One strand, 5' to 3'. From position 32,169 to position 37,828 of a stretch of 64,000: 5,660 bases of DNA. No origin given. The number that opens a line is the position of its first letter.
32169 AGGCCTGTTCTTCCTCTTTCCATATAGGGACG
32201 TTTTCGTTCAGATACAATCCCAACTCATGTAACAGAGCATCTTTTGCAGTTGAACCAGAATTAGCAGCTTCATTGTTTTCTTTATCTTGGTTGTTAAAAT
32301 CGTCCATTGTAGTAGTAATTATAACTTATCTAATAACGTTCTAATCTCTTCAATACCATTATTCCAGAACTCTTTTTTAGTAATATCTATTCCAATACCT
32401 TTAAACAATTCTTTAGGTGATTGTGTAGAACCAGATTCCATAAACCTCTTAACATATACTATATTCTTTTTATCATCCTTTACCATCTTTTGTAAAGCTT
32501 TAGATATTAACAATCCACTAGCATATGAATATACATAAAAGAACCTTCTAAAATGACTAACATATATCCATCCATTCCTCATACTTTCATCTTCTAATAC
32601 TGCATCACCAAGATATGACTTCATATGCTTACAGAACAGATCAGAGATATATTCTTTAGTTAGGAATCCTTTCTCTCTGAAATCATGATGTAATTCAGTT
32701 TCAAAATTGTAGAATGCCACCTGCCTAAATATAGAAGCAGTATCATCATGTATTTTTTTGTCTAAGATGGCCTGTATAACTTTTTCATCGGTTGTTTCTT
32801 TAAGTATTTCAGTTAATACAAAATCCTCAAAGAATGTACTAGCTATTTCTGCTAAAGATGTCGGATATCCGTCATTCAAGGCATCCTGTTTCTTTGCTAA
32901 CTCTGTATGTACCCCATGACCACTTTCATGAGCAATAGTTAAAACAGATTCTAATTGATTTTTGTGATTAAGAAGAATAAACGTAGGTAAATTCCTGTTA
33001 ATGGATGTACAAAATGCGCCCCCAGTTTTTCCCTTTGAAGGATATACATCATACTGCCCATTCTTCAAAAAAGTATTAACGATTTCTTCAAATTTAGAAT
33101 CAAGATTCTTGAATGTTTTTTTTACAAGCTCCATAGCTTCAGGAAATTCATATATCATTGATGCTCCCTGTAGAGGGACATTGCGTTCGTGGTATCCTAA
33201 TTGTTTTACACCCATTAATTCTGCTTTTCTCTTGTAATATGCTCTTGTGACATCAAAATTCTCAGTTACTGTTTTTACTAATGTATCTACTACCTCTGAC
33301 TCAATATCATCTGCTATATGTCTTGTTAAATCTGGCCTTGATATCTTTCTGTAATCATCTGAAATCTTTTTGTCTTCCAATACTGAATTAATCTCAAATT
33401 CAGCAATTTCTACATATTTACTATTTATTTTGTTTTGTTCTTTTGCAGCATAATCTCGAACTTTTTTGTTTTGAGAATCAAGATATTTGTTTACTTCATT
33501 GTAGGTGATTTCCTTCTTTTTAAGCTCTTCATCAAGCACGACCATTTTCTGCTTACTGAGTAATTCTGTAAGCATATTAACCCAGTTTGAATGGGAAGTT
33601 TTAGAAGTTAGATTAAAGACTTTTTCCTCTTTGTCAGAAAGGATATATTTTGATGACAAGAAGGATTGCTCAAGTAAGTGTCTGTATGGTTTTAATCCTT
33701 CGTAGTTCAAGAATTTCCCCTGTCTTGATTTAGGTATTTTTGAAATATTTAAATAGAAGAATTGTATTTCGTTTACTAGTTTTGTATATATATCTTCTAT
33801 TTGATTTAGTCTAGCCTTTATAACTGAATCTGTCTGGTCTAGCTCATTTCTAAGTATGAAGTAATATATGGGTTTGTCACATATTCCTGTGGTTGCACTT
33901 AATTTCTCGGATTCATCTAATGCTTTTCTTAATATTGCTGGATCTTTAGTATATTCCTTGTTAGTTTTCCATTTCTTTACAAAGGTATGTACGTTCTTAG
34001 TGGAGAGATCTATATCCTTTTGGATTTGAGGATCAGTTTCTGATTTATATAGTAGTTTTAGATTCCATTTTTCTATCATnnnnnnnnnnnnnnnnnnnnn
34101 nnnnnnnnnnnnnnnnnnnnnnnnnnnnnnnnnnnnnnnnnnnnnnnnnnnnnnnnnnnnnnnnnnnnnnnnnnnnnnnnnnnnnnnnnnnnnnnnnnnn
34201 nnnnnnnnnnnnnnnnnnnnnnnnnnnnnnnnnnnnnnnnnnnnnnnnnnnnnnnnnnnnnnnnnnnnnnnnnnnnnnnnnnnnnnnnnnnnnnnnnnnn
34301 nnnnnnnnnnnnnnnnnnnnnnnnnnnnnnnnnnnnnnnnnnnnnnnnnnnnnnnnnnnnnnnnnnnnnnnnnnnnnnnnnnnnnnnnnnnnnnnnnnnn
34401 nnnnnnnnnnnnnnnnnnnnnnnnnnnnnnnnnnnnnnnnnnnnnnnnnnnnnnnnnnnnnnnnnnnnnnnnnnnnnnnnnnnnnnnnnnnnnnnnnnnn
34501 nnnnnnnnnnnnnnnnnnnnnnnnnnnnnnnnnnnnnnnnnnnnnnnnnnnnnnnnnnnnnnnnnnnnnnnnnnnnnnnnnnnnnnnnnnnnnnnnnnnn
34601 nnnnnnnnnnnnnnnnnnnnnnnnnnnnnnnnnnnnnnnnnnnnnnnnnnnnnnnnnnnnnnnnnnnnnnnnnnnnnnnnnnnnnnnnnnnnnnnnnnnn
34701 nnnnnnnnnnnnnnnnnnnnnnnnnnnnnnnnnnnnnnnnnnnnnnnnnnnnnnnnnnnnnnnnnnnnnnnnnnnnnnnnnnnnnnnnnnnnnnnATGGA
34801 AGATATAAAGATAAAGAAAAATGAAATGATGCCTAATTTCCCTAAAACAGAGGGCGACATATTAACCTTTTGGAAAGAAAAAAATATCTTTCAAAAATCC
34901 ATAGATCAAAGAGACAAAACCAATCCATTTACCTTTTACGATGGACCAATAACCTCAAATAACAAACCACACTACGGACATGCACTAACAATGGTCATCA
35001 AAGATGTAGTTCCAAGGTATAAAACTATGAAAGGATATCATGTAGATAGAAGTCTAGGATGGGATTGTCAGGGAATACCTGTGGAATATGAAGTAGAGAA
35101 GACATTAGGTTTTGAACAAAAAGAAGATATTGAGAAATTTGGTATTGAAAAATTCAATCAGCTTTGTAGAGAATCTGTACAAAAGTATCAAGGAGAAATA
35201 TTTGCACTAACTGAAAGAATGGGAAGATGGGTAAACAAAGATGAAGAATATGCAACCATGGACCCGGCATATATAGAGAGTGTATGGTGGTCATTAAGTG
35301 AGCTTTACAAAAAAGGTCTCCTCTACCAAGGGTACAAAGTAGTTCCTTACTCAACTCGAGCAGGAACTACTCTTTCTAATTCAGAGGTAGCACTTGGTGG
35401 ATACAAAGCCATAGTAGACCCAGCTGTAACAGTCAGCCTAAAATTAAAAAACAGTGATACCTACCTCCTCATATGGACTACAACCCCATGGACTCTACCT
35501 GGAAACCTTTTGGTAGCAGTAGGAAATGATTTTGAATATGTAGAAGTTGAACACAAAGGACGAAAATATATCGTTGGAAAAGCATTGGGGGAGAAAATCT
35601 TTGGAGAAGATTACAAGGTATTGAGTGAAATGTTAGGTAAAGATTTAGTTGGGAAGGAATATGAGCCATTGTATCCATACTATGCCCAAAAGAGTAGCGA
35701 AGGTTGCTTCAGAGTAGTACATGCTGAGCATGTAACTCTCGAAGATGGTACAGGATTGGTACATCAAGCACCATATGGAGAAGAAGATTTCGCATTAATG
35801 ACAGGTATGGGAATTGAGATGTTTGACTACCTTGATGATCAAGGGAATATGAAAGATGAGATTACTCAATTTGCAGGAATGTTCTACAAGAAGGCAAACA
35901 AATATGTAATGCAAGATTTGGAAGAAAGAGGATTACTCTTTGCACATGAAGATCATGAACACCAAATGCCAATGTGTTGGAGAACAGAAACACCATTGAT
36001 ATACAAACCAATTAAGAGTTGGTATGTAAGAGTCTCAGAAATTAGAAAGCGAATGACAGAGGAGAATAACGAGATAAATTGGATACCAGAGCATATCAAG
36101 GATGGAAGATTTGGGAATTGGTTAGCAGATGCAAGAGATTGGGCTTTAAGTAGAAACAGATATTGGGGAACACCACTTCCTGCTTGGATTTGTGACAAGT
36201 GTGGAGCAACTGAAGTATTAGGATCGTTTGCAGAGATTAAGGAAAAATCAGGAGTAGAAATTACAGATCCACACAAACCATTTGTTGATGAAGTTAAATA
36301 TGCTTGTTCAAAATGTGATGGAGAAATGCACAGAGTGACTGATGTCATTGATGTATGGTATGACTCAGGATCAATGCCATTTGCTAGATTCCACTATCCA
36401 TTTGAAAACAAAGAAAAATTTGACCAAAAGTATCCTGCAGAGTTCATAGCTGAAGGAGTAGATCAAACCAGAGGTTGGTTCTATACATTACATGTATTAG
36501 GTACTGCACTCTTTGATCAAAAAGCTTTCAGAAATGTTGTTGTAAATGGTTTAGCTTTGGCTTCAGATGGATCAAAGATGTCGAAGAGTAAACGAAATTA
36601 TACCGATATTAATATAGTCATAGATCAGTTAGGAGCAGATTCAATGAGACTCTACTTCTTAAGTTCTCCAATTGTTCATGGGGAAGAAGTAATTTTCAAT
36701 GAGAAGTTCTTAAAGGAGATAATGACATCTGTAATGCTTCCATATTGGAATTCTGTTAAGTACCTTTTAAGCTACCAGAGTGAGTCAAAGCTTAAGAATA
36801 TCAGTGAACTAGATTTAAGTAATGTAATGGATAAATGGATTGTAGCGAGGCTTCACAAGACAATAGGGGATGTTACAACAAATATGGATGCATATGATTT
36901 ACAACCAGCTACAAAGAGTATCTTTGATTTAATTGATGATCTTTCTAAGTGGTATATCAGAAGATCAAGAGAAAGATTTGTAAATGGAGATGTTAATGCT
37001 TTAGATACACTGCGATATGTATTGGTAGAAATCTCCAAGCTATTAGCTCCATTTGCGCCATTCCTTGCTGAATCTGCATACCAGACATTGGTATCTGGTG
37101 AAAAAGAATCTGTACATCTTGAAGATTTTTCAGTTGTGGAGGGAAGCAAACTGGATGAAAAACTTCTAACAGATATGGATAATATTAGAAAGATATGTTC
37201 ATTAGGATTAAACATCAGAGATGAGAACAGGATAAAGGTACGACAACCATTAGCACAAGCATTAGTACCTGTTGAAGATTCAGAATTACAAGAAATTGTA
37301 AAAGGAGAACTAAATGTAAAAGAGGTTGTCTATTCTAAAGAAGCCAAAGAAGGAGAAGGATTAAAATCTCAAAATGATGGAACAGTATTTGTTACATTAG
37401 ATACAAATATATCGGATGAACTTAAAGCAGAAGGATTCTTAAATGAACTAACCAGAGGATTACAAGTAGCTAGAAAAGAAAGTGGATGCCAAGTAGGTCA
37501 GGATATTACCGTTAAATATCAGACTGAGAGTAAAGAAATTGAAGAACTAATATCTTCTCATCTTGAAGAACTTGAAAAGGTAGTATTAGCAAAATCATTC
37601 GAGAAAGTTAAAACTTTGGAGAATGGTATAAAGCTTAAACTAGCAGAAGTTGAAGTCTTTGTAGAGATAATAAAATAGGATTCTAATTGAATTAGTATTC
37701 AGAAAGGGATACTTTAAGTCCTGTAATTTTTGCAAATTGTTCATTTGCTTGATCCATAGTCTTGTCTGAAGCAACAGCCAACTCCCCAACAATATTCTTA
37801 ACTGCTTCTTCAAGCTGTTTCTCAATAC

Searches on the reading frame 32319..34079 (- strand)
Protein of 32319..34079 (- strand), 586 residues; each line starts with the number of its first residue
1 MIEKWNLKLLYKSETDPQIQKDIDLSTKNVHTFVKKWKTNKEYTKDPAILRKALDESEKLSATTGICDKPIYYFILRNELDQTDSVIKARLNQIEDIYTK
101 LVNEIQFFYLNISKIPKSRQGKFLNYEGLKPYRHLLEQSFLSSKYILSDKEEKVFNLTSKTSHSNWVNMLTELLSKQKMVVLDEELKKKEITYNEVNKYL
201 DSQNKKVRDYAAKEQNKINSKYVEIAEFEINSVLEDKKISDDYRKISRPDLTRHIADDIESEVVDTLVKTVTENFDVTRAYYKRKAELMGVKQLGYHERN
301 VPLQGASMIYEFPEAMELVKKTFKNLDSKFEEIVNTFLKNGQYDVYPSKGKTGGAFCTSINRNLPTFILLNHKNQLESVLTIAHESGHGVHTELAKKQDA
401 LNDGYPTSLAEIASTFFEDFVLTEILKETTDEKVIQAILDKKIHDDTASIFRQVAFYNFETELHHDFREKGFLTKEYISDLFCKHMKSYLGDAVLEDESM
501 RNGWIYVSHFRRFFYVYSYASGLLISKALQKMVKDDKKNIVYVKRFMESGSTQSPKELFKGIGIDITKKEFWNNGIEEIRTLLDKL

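Call 10: search_protein_families(library=pfam, proteins=[window:32319-34079:-])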
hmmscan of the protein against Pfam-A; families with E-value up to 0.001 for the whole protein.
window:32319-34079:- (586 aa): 2 families
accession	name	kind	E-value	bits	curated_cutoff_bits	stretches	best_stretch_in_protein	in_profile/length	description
PF01432.26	Peptidase_M3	-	6.5e-35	121.8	27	1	257-576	64-455/457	Peptidase family M3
PF08439.15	Peptidase_M3_N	-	2.6e-09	37.6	25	1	113-169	3-60/70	Oligopeptidase F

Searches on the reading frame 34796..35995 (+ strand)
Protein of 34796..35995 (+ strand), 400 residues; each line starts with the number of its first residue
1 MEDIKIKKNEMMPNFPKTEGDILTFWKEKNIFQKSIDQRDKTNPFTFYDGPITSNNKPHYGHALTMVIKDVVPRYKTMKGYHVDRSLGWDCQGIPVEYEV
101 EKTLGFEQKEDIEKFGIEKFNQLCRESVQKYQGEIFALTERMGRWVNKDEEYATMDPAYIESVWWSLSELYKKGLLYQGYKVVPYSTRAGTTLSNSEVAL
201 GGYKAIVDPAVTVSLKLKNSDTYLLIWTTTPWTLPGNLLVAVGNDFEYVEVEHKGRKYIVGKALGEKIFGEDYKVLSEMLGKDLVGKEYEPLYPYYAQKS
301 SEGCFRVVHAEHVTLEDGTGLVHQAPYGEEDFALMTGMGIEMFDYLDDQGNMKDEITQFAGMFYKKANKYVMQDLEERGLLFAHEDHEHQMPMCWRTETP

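Call 14: find_related_loci(query=window:34796-35995:+, collection=genome_contigs, flank=2500)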
Query window:34796-35995:+ (400 aa) in genome_contigs; peptide patterns used: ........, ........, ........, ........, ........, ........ (x = any residue, [..] = any of these).
117 stretches matched a pattern; 38 encode a relative of the query (tblastn E <= 1e-3); 37 distinct loci.
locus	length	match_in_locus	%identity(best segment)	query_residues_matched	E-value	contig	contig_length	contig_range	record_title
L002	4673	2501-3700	97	1-400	0e+0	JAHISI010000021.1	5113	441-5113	MAG: Patescibacteria group bacterium isolate MM_PC_MetaG.mb.168 MM_PC_MetaG.mb.168_k141_546099, whole genome shotgun seq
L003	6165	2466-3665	96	1-400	0e+0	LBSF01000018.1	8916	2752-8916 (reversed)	MAG: candidate division WS6 bacterium GW2011_GWC2_36_7 US24_C0018, whole genome shotgun sequence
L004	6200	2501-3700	91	1-400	0e+0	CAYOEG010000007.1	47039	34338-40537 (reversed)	MAG TPA_asm: uncultured Candidatus Saccharibacteria bacterium isolate SRP294416_co1_479 genome assembly, contig: NODE_11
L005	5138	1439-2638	88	1-400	0e+0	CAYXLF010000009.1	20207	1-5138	MAG TPA_asm: uncultured Candidatus Saccharibacteria bacterium isolate SRP192927_co3_150 genome assembly, contig: NODE_56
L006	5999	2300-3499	89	1-400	0e+0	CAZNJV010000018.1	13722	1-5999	MAG TPA_asm: uncultured Candidatus Saccharibacteria bacterium isolate SRP263991_co3_616 genome assembly, contig: NODE_54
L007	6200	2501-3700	97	1-400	0e+0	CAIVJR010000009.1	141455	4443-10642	uncultured bacterium isolate Loclat_bin-19700 genome assembly, contig: bin-19700:09/10, whole genome shotgun sequence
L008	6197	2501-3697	82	2-400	0e+0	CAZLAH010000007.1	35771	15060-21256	MAG TPA_asm: uncultured Candidatus Saccharibacteria bacterium isolate SRP192927_co2_210 genome assembly, contig: NODE_14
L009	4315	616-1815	81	1-400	0e+0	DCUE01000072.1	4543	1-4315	MAG TPA_asm: Candidatus Dojkabacteria bacterium UBA2222 UBA2222_contig_43204, whole genome shotgun sequence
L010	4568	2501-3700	81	1-400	0e+0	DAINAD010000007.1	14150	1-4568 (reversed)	MAG TPA_asm: Patescibacteria group bacterium isolate CTOTU11731 NODE_2292_length_14150_cov_5.597020, whole genome shotgu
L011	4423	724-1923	81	1-400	0e+0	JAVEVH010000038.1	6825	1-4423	MAG: Candidatus Dojkabacteria bacterium isolate BF4_117 NODE_38484_length_6825_cov_5.380860_Biofilm4, whole genome shotg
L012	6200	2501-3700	81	1-400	0e+0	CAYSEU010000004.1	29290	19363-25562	MAG TPA_asm: uncultured Candidatus Saccharibacteria bacterium isolate binchicken_co220_104 genome assembly, contig: NODE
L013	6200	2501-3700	80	1-400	0e+0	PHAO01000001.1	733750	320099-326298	MAG: Candidatus Dojkabacteria bacterium HGW-Dojkabacteria-1 bjp_ig2158_scaffold_0, whole genome shotgun sequence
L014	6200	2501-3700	79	1-400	0e+0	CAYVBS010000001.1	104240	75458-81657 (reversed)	MAG TPA_asm: uncultured Candidatus Saccharibacteria bacterium isolate SRP144015_co1_116 genome assembly, contig: NODE_10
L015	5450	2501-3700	80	1-400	0e+0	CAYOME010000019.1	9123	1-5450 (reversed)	MAG TPA_asm: uncultured Candidatus Saccharibacteria bacterium isolate SRP294416_co1_589 genome assembly, contig: NODE_17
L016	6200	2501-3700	79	1-400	0e+0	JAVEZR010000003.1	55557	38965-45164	MAG: Candidatus Dojkabacteria bacterium isolate BF4_70 NODE_1600_length_55557_cov_34.384250_Biofilm4, whole genome shotg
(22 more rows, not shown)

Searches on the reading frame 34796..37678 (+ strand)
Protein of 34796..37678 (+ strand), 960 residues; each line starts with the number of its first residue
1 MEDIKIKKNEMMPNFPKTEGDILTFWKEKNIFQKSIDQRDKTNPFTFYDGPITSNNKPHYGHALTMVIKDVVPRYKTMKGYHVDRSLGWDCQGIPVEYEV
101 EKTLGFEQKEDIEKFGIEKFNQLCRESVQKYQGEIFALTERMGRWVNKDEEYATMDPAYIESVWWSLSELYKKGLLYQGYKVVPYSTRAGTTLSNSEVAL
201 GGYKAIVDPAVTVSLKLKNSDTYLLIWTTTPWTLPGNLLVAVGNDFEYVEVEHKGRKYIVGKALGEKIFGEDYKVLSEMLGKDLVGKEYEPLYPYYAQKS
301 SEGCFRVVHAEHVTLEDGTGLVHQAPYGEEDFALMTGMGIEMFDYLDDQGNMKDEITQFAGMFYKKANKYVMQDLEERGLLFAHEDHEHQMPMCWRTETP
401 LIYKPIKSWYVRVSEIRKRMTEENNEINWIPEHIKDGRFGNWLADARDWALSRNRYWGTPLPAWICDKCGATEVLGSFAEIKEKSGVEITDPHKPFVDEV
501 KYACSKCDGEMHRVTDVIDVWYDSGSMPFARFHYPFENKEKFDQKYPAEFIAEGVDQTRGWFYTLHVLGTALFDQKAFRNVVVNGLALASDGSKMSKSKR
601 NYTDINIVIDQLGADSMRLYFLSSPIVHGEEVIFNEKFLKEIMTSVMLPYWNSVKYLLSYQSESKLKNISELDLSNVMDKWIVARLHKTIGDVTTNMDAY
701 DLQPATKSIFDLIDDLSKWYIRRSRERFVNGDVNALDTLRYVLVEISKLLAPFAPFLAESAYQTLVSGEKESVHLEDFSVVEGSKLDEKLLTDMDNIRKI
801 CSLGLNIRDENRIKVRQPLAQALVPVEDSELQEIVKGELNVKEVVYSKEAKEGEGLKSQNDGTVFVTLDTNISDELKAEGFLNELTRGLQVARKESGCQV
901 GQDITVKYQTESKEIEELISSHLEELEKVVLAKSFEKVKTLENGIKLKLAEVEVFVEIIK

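Call 10: search_protein_families(library=pfam, proteins=[window:34796-37678:+])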
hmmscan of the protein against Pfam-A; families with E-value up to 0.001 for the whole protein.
window:34796-37678:+ (960 aa): 5 families
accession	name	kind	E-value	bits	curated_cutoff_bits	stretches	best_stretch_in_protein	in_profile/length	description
PF00133.28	tRNA-synt_1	-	6.6e-130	434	22.7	1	22-629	2-410/414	tRNA synthetases class I (I, L, M and V)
PF08264.19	Anticodon_1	-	2.6e-30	105.7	25.1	1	679-819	1-144/148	Anticodon-binding domain of tRNA ligase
PF09334.17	tRNA-synt_1g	-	1.1e-14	54.5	20.1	2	54-114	10-69/391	tRNA synthetases class I (M)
PF19302.4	DUF5915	-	1.2e-14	54.7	27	1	851-957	87-191/195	Domain of unknown function (DUF5915)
PF01406.26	tRNA-synt_1e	-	8.4e-07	29.1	27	0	570-625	230-284/301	tRNA synthetases class I (C) catalytic domain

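Call 12: find_homologous_proteins(query=window:34796-37678:+, max_evalue=1e-50)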
Query window:34796-37678:+ (960 aa): 8000 proteins with E <= 1e-50 among 8000 candidates; the best 120 are listed.
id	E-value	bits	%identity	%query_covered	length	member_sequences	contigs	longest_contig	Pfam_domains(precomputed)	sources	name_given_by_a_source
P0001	0.0e+0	2128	95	100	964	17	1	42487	PF09334.18,PF01406.26,PF08264.20,PF00133.29,PF19302.5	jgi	-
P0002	0.0e+0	1807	81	100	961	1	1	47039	PF09334.18,PF01406.26,PF08264.20,PF00133.29,PF19302.5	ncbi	-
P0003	0.0e+0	1796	80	100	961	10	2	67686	PF09334.18,PF01406.26,PF08264.20,PF00133.29,PF19302.5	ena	-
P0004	0.0e+0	1781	94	85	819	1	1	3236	PF09334.18,PF08264.20,PF00133.29,PF19302.5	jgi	jgi:isoleucyl-tRNA synthetase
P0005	0.0e+0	1763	78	100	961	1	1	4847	PF09334.18,PF01406.26,PF08264.20,PF00133.29,PF19302.5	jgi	jgi:isoleucyl-tRNA synthetase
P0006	0.0e+0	1749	78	100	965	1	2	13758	PF09334.18,PF01406.26,PF08264.20,PF00133.29,PF19302.5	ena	-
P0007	0.0e+0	1739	76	100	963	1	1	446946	PF09334.18,PF01406.26,PF08264.20,PF00133.29,PF19302.5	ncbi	ncbi:MAG: isoleucine--tRNA ligase [Candidatus Dojkabacteria bacterium]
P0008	0.0e+0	1724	76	100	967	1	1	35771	PF09334.18,PF01406.26,PF08264.20,PF00133.29,PF19302.5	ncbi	-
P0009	0.0e+0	1677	73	100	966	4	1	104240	PF09334.18,PF01406.26,PF08264.20,PF00133.29,PF19302.5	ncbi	-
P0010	0.0e+0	1660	73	100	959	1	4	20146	PF09334.18,PF01406.26,PF08264.20,PF00133.29,PF19302.5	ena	-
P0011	0.0e+0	1659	73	100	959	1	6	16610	PF09334.18,PF01406.26,PF08264.20,PF00133.29,PF19302.5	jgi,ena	-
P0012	0.0e+0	1659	73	100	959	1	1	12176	PF09334.18,PF01406.26,PF08264.20,PF00133.29,PF19302.5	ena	-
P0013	0.0e+0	1653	73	100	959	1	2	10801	PF09334.18,PF01406.26,PF08264.20,PF00133.29,PF19302.5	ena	-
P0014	0.0e+0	1651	73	100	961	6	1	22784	PF09334.18,PF08264.20,PF00133.29,PF19302.5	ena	-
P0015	0.0e+0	1648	73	100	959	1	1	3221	PF09334.18,PF01406.26,PF08264.20,PF00133.29,PF19302.5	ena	-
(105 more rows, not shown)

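Call 13: find_encoding_contigs(protein=window:34796-37678:+, flank=3000, max_places=6)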
Protein window:34796-37678:+ (960 aa): 2 contigs read that carry it; 1 place shown.
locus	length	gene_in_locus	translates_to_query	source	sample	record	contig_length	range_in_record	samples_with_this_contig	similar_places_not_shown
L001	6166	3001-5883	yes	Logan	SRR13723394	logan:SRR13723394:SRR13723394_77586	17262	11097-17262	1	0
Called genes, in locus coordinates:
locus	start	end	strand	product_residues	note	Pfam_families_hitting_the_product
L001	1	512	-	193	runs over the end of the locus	-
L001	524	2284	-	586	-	PF08439:Peptidase_M3_N, PF01432:Peptidase_M3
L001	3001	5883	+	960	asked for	PF00133:tRNA-synt_1, PF01406:tRNA-synt_1e (faint), PF09334:tRNA-synt_1g (faint), PF08264:Anticodon_1, PF19302:DUF5915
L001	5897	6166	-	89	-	?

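Call 57: search_protein_families(library=ncbifam, proteins=[window:34796-37678:+], max_evalue=1e-20)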
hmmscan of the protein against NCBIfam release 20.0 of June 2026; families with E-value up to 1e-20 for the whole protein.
window:34796-37678:+ (960 aa): 13 families
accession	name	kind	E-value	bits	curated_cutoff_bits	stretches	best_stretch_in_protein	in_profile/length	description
TIGR00392.1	ileS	equivalog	9.8e-262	871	621.4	1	9-835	2-860/861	isoleucine--tRNA ligase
NF000258.1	MupB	exception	6e-214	713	1900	1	19-843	9-845/1033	mupirocin-resistant isoleucine--tRNA ligase MupB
NF000257.1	MupA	exception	8.4e-206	685.9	1900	1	15-844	5-844/1024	mupirocin-resistant isoleucine--tRNA ligase MupA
TIGR00422.1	valS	equivalog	2e-134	449.6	612.1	2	306-857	255-798/863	valine--tRNA ligase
NF009687.0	PRK13208.1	equivalog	1.2e-119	400.8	738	2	306-852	254-794/801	valine--tRNA ligase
NF004349.1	PRK05729.1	equivalog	1.7e-109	367.3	704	2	306-859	249-776/860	valine--tRNA ligase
NF040702.1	ileS_w_GNAT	exception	1.9e-86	290.7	1999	2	268-797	462-987/1100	isoleucine--tRNA ligase, N-acetyltransferase domain-containing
NF011492.0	PRK14900.1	equivalog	9.5e-80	268.7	1783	1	308-840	267-785/1044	valine--tRNA ligase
NF008957.0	PRK12300.1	subfamily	9e-63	212.6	677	2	570-815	602-827/946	leucine--tRNA ligase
TIGR00395.1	leuS_arch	equivalog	8.1e-58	196.2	648.5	2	349-838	386-846/938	leucine--tRNA ligase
NF000540.1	alt_ValS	exception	7.5e-52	176.3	900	1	352-843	330-819/827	valine--tRNA ligase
TIGR00396.1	leuS_bact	equivalog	3.7e-42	144.5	548.4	0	19-199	7-168/843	leucine--tRNA ligase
TIGR00398.1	metG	equivalog_domain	1.5e-23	83.4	336.35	0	575-765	309-501/530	methionine--tRNA ligase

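Call 91: search_solved_structures(query=window:34796-37678:+, max_evalue=1e-40)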
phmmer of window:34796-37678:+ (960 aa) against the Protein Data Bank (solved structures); distinct sequences matched with E-value up to 1e-40: 16.
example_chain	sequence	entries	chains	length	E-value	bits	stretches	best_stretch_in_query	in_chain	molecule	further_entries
1ile_A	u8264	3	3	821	6.8e-234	782.3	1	12-806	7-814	ISOLEUCYL-TRNA SYNTHETASE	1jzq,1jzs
8wnd_A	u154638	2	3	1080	2.4e-232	777.2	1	14-862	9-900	isoleucine--tRNA ligase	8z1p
9w01_B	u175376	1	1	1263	5.2e-231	772.7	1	14-861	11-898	Isoleucine--tRNA ligase, cytoplasmic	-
9wqs_A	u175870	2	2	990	2.2e-224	750.8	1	14-861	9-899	Isoleucine--tRNA ligase, cytoplasmic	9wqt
7d5c_A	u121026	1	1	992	4e-224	749.9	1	14-861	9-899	Isoleucine--tRNA ligase, cytoplasmic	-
6ldk_A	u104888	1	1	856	3.8e-223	746.7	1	14-766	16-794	Isoleucine--tRNA ligase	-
8c9d_A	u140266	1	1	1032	4.5e-212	710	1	19-844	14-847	Isoleucine--tRNA ligase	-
8c8v_A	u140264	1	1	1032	6.4e-212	709.5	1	19-844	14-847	Isoleucine--tRNA ligase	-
8c8u_A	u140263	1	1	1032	6.5e-212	709.5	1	19-844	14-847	Isoleucine--tRNA ligase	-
8c8w_A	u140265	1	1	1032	1.1e-208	698.8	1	19-844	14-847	Isoleucine--tRNA ligase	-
8c9e_A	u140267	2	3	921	1.3e-97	331.2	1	11-803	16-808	Isoleucine--tRNA ligase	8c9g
8c9f_A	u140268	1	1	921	3.9e-95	323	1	11-803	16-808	Isoleucine--tRNA ligase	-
1ffy_A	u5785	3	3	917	2.5e-92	313.7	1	12-791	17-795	ISOLEUCYL-TRNA SYNTHETASE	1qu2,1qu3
8wnf_A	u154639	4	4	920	9.5e-80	272.1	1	15-777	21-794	Isoleucine--tRNA ligase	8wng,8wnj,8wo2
8wni_A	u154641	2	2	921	9.5e-80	272.1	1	15-777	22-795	Isoleucine--tRNA ligase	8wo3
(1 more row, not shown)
